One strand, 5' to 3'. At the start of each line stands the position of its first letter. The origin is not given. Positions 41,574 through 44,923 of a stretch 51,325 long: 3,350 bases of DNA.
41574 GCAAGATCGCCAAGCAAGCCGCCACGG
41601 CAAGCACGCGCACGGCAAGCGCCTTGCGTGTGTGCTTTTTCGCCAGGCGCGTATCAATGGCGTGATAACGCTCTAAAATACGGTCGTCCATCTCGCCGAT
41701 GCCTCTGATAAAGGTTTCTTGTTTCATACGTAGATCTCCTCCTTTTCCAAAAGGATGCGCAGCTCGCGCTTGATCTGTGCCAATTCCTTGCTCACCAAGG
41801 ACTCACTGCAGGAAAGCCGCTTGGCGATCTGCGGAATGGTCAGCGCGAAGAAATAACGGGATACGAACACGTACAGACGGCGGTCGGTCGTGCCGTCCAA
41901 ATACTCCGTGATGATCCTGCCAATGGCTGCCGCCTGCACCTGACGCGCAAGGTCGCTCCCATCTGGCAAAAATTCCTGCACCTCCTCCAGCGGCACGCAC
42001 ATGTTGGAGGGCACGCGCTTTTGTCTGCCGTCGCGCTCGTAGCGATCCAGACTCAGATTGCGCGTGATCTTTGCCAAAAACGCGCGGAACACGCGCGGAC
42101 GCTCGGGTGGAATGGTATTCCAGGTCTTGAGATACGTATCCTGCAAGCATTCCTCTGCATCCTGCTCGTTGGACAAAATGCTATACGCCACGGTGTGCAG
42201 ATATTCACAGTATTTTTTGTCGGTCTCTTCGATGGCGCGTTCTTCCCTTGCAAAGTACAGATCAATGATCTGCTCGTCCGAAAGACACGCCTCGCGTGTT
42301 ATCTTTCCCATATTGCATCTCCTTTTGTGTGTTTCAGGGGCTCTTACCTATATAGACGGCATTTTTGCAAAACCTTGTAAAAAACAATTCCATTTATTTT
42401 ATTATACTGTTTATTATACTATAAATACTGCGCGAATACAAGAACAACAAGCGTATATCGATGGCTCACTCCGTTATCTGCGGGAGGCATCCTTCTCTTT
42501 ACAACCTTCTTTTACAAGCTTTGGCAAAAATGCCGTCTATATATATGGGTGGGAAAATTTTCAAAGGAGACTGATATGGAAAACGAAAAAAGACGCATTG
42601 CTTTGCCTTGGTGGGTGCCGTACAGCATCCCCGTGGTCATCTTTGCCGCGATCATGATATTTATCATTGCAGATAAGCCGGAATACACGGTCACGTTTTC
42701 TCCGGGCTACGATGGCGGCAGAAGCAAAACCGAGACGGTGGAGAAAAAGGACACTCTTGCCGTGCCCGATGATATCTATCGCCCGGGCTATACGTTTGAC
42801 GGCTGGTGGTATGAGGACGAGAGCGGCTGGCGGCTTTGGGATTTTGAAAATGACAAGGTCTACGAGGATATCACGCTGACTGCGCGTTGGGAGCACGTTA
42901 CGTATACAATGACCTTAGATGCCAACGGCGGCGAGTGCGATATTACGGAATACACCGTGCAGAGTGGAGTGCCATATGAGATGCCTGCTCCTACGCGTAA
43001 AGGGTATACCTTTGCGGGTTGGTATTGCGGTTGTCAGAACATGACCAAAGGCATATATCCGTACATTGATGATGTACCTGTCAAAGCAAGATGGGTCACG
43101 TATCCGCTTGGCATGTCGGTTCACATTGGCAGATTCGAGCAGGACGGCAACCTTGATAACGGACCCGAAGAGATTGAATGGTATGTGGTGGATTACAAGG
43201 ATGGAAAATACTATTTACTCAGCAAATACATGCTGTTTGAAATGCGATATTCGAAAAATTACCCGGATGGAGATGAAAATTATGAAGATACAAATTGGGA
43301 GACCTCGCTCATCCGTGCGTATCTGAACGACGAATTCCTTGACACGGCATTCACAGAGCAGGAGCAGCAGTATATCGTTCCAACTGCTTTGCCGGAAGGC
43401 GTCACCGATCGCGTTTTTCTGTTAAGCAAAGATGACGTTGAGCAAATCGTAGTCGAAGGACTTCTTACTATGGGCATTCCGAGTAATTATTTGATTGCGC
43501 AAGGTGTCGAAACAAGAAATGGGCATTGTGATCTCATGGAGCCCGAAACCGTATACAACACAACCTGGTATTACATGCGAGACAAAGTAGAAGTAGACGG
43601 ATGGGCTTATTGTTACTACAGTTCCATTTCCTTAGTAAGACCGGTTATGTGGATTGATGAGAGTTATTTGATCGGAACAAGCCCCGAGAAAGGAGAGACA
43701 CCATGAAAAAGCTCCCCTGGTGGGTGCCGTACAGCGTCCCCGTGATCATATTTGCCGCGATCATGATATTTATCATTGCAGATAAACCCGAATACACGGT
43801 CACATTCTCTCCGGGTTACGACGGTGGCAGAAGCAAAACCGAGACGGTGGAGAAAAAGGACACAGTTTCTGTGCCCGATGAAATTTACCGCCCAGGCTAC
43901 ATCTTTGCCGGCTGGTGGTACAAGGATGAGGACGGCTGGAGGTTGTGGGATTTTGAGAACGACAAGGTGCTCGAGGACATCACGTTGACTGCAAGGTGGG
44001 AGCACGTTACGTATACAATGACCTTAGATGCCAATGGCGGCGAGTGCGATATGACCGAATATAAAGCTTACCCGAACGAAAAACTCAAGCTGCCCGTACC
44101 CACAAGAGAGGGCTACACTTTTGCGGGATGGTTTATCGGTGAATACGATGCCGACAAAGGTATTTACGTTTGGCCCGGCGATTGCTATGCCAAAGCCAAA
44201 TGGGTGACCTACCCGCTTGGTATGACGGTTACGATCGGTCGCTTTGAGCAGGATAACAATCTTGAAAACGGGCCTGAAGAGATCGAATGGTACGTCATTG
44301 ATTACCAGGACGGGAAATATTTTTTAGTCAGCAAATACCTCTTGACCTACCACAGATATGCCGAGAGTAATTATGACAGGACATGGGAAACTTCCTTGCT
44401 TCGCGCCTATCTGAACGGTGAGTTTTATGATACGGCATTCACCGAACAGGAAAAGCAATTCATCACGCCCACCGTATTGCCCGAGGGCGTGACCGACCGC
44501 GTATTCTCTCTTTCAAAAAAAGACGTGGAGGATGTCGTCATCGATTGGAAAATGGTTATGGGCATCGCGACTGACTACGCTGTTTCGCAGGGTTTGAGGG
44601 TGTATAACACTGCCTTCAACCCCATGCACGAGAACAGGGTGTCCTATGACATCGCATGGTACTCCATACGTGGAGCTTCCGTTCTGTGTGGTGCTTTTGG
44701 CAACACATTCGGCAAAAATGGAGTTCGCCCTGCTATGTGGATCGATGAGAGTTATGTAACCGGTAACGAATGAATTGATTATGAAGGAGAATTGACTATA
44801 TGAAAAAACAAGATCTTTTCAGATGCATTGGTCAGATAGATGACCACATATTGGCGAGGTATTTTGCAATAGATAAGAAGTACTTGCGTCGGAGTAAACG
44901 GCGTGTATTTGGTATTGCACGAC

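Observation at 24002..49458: Accessory island combining tandem ECF-like sigma/sensor pairs, an expanded beta-propeller lipoprotein family and [lipoprotein - fused double permease - ATPase] modules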

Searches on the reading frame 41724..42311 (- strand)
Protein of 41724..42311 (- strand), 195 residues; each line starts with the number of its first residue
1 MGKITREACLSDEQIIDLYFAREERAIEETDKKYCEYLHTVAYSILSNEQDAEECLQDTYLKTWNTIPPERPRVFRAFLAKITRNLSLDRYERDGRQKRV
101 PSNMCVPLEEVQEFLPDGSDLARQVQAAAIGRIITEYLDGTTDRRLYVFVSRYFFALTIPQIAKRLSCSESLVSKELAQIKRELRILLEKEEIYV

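Call 5: search_protein_families(library=pfam, max_evalue=0.01, proteins=[window:41724-42311:-])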
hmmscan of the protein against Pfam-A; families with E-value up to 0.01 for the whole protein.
window:41724-42311:- (195 aa): 3 families
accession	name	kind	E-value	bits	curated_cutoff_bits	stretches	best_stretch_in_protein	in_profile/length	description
PF04542.20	Sigma70_r2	-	3e-12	46.6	24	1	37-96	8-70/71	Sigma-70 region 2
PF08281.18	Sigma70_r4_2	-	4.4e-05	23.5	25.7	1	148-184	18-54/54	Sigma-70, region 4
PF07638.17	Sigma70_ECF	-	0.0019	18.6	21.1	1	74-183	74-178/185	ECF sigma factor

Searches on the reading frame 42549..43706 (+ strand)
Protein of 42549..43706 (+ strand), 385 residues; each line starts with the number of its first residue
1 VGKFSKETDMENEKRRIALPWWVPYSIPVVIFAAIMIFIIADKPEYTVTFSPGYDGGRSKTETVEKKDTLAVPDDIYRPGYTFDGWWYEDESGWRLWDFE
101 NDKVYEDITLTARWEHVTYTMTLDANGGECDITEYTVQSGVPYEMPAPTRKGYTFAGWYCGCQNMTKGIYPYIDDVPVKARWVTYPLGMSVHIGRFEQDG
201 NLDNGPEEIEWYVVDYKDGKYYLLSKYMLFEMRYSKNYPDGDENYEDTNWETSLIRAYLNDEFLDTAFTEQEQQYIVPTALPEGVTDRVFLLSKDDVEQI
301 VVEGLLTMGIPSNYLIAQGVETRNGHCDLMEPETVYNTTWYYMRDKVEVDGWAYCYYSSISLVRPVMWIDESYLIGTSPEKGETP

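Call 5: search_protein_families(library=pfam, max_evalue=0.01, proteins=[window:42549-43706:+])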
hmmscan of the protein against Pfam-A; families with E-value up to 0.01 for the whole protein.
window:42549-43706:+ (385 aa): 3 families
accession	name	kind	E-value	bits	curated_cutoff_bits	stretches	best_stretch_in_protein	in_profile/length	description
PF09479.16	Flg_new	-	3.6e-22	78.7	27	2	46-112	1-64/65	Listeria-Bacteroides repeat domain (List_Bact_rpt)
PF19789.6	DUF6273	-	2.6e-14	53.9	23.5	1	218-370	1-171/172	Domain of unknown function (DUF6273)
PF18998.6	Flg_new_2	-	0.003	17.9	23.6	0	46-116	1-71/73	Divergent InlB B-repeat domain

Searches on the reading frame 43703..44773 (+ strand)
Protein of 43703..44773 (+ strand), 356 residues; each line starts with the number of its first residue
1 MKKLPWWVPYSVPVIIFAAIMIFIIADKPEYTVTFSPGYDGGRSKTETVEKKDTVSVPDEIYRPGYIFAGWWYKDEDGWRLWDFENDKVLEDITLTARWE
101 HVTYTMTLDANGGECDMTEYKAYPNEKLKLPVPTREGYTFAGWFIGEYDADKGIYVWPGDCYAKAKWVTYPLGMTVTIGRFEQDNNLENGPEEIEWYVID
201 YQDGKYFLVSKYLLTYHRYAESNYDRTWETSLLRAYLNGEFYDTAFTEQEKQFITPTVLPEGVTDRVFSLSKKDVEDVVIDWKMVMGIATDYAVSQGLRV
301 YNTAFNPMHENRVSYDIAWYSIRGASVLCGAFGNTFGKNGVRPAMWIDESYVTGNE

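Call 5: search_protein_families(library=pfam, max_evalue=0.01, proteins=[window:43703-44773:+])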
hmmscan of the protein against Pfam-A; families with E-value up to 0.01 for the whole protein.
window:43703-44773:+ (356 aa): 2 families
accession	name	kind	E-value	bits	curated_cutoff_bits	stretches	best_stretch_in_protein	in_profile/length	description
PF09479.16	Flg_new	-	2.8e-22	79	27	2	31-97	1-64/65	Listeria-Bacteroides repeat domain (List_Bact_rpt)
PF19789.6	DUF6273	-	9.5e-13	48.8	23.5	1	203-348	1-171/172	Domain of unknown function (DUF6273)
